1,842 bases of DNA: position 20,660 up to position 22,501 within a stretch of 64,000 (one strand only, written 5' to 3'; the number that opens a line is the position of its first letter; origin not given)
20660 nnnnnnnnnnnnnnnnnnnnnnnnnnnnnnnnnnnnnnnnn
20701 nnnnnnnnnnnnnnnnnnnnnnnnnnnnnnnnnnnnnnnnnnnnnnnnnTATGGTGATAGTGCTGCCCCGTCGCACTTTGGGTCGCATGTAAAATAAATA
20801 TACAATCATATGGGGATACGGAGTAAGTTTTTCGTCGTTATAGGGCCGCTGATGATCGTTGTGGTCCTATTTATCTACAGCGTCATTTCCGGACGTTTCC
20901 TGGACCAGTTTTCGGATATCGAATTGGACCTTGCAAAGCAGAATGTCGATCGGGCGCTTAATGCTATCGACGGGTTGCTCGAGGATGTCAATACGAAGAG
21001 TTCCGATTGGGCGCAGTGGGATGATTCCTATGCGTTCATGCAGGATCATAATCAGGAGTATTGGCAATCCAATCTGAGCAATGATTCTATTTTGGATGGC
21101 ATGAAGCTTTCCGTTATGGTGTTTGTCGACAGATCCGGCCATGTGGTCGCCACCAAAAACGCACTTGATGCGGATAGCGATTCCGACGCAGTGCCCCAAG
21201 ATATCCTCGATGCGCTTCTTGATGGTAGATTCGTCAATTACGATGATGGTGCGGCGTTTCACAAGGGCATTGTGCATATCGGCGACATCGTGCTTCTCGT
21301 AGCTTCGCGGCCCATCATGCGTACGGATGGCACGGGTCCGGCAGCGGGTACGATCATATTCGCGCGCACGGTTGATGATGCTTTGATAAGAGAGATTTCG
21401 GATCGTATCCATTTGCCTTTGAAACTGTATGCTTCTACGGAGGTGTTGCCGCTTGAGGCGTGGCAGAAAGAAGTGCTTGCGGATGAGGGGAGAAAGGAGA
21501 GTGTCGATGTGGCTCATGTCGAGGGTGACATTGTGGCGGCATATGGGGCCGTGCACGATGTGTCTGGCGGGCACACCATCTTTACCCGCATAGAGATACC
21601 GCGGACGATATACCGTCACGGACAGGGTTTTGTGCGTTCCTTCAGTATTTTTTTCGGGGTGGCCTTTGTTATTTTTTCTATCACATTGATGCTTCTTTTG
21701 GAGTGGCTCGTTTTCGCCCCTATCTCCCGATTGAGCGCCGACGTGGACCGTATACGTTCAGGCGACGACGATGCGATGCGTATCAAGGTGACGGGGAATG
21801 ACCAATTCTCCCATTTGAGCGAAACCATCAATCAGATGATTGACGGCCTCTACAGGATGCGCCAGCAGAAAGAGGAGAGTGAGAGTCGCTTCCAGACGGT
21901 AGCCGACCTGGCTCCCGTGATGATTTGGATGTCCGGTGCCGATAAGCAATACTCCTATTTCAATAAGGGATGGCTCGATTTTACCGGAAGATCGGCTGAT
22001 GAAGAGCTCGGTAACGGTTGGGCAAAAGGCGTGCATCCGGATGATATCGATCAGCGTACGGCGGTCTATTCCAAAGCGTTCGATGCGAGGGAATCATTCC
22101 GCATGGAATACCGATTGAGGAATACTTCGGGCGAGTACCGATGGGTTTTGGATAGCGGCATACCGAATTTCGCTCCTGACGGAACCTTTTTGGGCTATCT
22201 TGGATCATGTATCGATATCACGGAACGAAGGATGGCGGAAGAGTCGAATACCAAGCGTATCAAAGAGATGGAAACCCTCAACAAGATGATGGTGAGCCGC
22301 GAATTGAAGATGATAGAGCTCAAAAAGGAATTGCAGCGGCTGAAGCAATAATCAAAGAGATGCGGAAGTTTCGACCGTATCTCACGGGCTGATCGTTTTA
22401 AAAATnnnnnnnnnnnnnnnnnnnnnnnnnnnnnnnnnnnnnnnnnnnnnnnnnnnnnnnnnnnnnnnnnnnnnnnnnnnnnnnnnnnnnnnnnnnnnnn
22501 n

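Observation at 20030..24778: Ferredoxin-NADP-reductase-like flavoprotein domain occurs twice: stand-alone and fused to a PAS-PAS-histidine kinase, flanking a sensor-only HAMP-PAS membrane protein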

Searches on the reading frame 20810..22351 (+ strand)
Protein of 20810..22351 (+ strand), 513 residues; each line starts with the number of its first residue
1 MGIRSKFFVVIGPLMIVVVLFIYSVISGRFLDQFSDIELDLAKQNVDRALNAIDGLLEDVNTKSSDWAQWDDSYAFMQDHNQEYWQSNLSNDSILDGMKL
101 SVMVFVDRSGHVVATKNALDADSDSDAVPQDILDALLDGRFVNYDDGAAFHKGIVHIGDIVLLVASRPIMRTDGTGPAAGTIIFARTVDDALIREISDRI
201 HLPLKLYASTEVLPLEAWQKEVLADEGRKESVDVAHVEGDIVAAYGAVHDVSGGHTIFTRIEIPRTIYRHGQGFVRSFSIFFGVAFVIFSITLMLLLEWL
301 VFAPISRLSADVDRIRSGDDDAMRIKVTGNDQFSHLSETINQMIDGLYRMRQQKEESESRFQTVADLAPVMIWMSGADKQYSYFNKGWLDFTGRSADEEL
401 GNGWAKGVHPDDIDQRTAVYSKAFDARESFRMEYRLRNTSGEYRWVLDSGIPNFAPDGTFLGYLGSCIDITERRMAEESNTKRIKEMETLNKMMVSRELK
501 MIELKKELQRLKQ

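Call 3: search_protein_families(library=pfam, proteins=[window:20810-22351:+], max_evalue=0.01)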
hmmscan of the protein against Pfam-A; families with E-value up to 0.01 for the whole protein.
window:20810-22351:+ (513 aa): 7 families
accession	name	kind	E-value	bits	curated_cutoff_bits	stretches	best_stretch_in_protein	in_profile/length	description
PF05228.19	CHASE4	-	1e-31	110.4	26.2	1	55-207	4-140/140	CHASE4 domain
PF08447.18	PAS_3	-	2.3e-14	53.9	25.6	1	383-465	3-87/89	PAS fold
PF08448.16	PAS_4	-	1.2e-08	35.6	23.1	1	368-474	4-109/110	PAS fold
PF13426.13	PAS_9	-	3.7e-08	34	27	1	370-472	2-103/103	PAS domain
PF00989.32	PAS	-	5e-08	33.4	22.6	1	360-470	2-113/113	PAS fold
PF00672.30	HAMP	-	4.4e-05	24.1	25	1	300-347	5-51/53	HAMP domain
PF13188.13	PAS_8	-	0.00029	21.1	21.8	1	360-402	2-44/65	PAS domain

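Call 8: search_protein_families(library=ncbifam, proteins=[window:20810-22351:+], max_evalue=0.01)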
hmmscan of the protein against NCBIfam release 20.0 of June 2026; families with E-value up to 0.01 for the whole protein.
window:20810-22351:+ (513 aa): 17 families
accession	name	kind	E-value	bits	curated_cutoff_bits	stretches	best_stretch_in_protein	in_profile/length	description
NF041880.1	EPS_EpsF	equivalog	7.6e-20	70.9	900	1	353-499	138-285/492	response regulator EpsF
TIGR00229.1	sensory_box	domain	9.6e-20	71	22.9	1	355-478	1-124/126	PAS domain S-box protein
NF041831.1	NO_HK_NahK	exception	4.8e-09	34.7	1500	1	346-489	308-450/854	hybrid sensor histidine kinase/response regulator NahK/ErcS'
NF053781.1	cdiGMPphdstlr2612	equivalog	1.7e-08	32.6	1600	1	396-477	626-707/1268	Tlr1612 family c-di-GMP phosphodiesterase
NF046044.1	PnpS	equivalog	1.9e-07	30.5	400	1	305-481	2-171/390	two-component system histidine kinase PnpS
NF007298.0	PRK09776.1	equivalog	3e-07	28.7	1135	1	350-478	420-548/1111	diguanylate cyclase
NF008302.0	PRK11091.1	equivalog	1.4e-06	26.8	838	1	349-499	145-294/779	aerobic respiration two-component sensor histidine kinase ArcB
NF040691.1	MtrAB_MtrB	equivalog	3.9e-06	26.2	450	1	274-356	185-266/507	MtrAB system histidine kinase MtrB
NF033092.0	HK_WalK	equivalog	6.3e-06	25.1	725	1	284-364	185-263/594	cell wall metabolism sensor histidine kinase WalK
NF052573.1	HisKinEspAMyxo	equivalog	5.5e-05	21.4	1400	1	405-490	178-263/755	serine histidine kinase EspA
NF007837.0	PRK10549.1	equivalog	8.4e-05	21.5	603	1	288-354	175-240/466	envelope stress sensor histidine kinase BaeS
NF007007.0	PRK09470.1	equivalog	0.00045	19.2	486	1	284-354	175-245/463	envelope stress sensor histidine kinase CpxA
NF012163.2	BaeS_SmeS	equivalog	0.00054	19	500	1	282-354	169-240/457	sensor histidine kinase efflux regulator BaeS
NF010076.0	PRK13557.1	subfamily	0.00073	18.1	631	1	377-493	51-166/540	histidine kinase famiy protein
NF058645.1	MCPCtpMPsAe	equivalog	0.00091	18.1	900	1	284-361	210-290/558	methyl-accepting chemotaxis protein CtpM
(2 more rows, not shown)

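Call 85: find_homologous_proteins(query=window:20810-22351:+, max_evalue=1e-10)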
Query window:20810-22351:+ (513 aa): 3626 proteins with E <= 1e-10 among 8000 candidates; the best 120 are listed.
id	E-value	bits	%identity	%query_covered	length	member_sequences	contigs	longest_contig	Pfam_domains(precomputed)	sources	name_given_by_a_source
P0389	0.0e+0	1152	100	100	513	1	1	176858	PF08447.19,PF13426.14,PF05228.20,PF08448.17,PF00989.32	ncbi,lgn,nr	ncbi:MAG: CHASE4 domain-containing protein [Candidatus Moranbacteria bacterium]|nr:CHASE4 domain-con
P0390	4.0e-204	697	58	100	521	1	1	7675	PF00672.31,PF08447.19,PF13426.14,PF13188.14,PF05228.20,PF00989.32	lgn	-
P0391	1.4e-191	656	58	100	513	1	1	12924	PF08447.19,PF13426.14,PF13188.14,PF05228.20,PF08448.17,PF00989.32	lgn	-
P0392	6.8e-176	604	52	100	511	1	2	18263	PF08447.19,PF13426.14,PF13188.14,PF05228.20,PF00989.32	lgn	-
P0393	3.8e-148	512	48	100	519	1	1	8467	PF08447.19,PF13426.14,PF13188.14,PF05228.20,PF08448.17,PF00989.32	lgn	-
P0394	2.5e-143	496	58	73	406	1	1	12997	PF05228.20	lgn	-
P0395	1.7e-105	372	63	26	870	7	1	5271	PF13596.13,PF08447.19,PF13426.14,PF13188.14,PF12860.14,PF24820.2,PF13581.13,PF07730.20,PF08448.17,PF02518.32,PF00989.32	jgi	jgi:PAS domain S-box-containing protein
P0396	2.3e-105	371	37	100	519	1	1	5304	PF08447.19,PF13426.14,PF13188.14,PF05228.20,PF08448.17,PF00989.32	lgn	-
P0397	5.2e-105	370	61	26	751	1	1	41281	PF08447.19,PF13426.14,PF13188.14,PF24820.2,PF13581.13,PF07730.20,PF08448.17,PF02518.32,PF00989.32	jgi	jgi:PAS domain S-box-containing protein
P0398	7.0e-102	360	39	100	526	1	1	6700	PF00672.31,PF08447.19,PF13426.14,PF13188.14,PF05228.20,PF08448.17,PF00989.32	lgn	-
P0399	7.5e-102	360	37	97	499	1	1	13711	PF08447.19,PF13426.14,PF13188.14,PF05228.20,PF08448.17,PF00989.32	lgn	-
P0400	9.6e-102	359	38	100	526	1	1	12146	PF08447.19,PF13426.14,PF13188.14,PF05228.20,PF08448.17,PF00989.32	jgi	jgi:PAS domain S-box-containing protein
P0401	2.6e-101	358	40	100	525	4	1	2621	PF00672.31,PF08447.19,PF13426.14,PF13188.14,PF05228.20,PF08448.17,PF00989.32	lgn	-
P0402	3.1e-101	358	41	95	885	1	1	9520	PF08447.19,PF13426.14,PF13188.14,PF05228.20,PF08448.17,PF02518.32,PF00512.32,PF00989.32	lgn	-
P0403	7.9e-101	356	53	30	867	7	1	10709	PF13596.13,PF08447.19,PF13426.14,PF13188.14,PF12860.14,PF24820.2,PF07730.20,PF08448.17,PF02518.32,PF00989.32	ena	-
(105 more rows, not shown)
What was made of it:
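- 20810..22351 (+): Membrane sensor without a transmitter (513 aa): TM1 (aa 8-26), CHASE4 (aa 55-207), TM2 (aa 279-297), HAMP (aa 300-347), PAS (aa 360-474), then a C-terminal tail helix. Call 85: exact match P0389, 'CHASE4 domain-containing protein'.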

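Call 89: search_protein_families(library=pfam, proteins=[P0402], max_evalue=0.001)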
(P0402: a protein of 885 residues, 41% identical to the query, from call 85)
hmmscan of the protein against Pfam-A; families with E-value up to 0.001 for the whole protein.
P0402 (885 aa): 8 families
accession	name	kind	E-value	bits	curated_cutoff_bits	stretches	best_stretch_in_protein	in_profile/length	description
PF05228.19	CHASE4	-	1.5e-38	132.5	26.2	1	53-208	2-140/140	CHASE4 domain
PF13426.13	PAS_9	-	1.4e-27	96.4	27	2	381-483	2-103/103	PAS domain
PF00989.32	PAS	-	2.9e-26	92.2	22.6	2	371-481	2-113/113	PAS fold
PF02518.31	HATPase_c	-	3.2e-26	92.4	26.4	1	758-866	4-110/111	Histidine kinase-, DNA gyrase B-, and HSP90-like ATPase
PF08448.16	PAS_4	-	2e-23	83.2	23.1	2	378-486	3-110/110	PAS fold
PF00512.31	HisKA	-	5e-14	52.5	26.9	1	640-707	2-66/66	His Kinase A (phospho-acceptor) domain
PF13188.13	PAS_8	-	5e-10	39.4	21.8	0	518-556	6-44/65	PAS domain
PF08447.18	PAS_3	-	8e-06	26.5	25.6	1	393-477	2-88/89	PAS fold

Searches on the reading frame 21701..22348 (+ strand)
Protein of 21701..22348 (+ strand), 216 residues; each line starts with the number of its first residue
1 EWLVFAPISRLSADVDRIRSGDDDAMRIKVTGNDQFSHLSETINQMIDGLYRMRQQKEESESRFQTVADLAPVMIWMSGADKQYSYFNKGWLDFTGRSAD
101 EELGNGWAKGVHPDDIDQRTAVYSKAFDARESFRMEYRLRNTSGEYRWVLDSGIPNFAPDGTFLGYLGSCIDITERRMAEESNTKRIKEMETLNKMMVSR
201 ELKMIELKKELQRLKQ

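Call 87: predict_structure(protein=window:21701-22348:+)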
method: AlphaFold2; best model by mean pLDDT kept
length: 216 residues; sequences in the alignment: 1
mean_pLDDT: 46.5   pTM: 0.31
mean pLDDT of the five models: 46.5, 45.3, 45.2, 42.2, 42.1
residues with pLDDT >= 90: 25; 70-90: 8; 50-70: 25; < 50: 158
segments of 3 or more residues with pLDDT < 50: 1-26, 31-33, 53-147, 149-176
pLDDT, mean of each block of 10 residues (from residue 1): 29 39 48 49 52 48 33 31 26 26 25 31 30 41 44 42 41 49 77 92 95 93
secondary structure, 60 per line:
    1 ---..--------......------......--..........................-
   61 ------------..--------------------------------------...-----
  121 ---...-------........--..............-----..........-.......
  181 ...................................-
elements in order: E14-19 E26-31 H34-59 E124-126 E134-141 E144-157 E163-172 H174-215
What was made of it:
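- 22232..22348 (+): C-terminal 'tail' helix (aa 475-513). The invariant core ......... lies at 22298-22324 and ends 8 aa before the stop. Call 87: predicted as one helix, pLDDT 77-95.
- It is predicted helical (call 87).
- Tried and rejected: Poor overall (pLDDT 46.5); only the tail helix is confident (call 87).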
